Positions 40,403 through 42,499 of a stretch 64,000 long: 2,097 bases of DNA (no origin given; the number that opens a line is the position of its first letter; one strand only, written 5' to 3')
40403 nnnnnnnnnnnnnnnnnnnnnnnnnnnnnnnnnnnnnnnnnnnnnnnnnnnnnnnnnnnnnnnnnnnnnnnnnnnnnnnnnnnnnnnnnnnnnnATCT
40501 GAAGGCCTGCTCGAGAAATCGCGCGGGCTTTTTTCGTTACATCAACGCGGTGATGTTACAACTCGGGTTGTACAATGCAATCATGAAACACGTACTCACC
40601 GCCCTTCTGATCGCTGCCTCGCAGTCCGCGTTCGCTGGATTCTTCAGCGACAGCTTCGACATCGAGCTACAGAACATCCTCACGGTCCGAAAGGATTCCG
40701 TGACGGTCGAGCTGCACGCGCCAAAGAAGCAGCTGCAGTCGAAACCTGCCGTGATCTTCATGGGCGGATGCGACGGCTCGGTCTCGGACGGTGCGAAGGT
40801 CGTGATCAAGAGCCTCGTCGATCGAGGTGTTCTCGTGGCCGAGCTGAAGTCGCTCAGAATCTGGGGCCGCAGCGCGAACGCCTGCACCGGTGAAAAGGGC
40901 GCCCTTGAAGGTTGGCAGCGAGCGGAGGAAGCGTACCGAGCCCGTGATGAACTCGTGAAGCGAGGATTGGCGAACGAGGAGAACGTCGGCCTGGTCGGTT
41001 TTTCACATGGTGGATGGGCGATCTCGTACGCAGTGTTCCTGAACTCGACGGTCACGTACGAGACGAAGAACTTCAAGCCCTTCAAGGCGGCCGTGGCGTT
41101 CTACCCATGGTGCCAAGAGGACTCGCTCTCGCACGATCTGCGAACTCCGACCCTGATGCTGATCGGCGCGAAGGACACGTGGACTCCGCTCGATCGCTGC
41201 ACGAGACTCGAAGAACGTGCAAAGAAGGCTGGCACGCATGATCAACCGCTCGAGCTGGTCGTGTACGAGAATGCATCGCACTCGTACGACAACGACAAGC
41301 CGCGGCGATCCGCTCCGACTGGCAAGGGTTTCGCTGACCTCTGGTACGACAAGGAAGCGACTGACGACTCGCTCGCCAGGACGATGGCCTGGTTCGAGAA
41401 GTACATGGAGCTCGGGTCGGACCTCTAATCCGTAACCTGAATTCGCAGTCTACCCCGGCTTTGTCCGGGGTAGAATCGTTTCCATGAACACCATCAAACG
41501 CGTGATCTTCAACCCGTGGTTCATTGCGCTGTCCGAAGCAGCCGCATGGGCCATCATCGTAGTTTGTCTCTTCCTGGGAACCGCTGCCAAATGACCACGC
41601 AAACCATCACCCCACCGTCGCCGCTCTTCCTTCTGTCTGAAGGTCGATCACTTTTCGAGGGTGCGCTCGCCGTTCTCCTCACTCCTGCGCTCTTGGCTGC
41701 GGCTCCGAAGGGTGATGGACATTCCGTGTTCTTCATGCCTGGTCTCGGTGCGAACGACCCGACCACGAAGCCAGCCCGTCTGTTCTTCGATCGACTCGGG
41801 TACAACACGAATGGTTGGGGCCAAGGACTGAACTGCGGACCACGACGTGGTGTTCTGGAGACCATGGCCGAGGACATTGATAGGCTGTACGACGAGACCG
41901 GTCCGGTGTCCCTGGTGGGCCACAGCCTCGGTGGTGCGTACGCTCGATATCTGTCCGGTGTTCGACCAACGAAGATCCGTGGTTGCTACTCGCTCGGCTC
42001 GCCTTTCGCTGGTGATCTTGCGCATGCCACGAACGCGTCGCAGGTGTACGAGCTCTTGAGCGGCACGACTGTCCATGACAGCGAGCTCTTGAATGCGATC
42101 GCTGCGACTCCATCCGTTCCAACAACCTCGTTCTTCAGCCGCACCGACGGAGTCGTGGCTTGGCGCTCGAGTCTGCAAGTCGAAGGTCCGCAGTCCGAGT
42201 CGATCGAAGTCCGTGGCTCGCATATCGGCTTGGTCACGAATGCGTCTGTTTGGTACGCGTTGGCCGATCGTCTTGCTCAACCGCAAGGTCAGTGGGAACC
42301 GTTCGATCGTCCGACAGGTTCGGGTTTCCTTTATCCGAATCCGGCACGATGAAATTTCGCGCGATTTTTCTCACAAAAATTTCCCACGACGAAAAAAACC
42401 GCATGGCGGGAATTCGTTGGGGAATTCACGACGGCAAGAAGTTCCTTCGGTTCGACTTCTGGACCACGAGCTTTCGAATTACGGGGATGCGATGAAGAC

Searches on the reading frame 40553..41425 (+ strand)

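Call 86: search_protein_families(library=pfam, proteins=[window:40553-41425:+], max_evalue=0.0001)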
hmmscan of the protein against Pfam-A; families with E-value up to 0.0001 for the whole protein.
window:40553-41425:+ (291 aa): 3 families
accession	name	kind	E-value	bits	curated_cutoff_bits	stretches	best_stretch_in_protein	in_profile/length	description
PF01738.24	DLH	-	5.8e-15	55.9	21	1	58-284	9-216/217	Dienelactone hydrolase family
PF00326.27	Peptidase_S9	-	5.6e-07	29.7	22.6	0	125-186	46-101/213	Prolyl oligopeptidase family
PF03959.19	FSH1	-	4.1e-06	27.1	21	1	100-225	68-188/211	Serine hydrolase (FSH1)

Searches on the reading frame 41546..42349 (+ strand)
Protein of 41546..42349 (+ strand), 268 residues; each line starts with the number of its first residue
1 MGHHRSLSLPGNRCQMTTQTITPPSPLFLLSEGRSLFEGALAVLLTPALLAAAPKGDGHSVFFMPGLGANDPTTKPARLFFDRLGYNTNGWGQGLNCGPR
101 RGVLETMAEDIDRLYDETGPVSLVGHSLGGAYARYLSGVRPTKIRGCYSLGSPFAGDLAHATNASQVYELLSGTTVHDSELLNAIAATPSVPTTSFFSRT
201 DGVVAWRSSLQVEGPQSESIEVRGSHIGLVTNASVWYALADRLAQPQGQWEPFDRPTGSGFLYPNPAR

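Call 86: search_protein_families(library=pfam, proteins=[window:41546-42349:+], max_evalue=0.0001)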
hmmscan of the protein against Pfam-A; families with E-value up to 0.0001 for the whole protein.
window:41546-42349:+ (268 aa): 3 families
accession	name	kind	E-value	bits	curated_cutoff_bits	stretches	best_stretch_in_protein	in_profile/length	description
PF00561.26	Abhydrolase_1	-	1.2e-06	28.8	25.8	1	100-154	48-107/245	alpha/beta hydrolase fold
PF12697.13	Abhydrolase_6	-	4.3e-06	28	26.3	1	63-218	19-152/217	Alpha/beta hydrolase family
PF01764.32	Lipase_3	-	8.5e-06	26.1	22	1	79-168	26-118/140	Lipase (class 3)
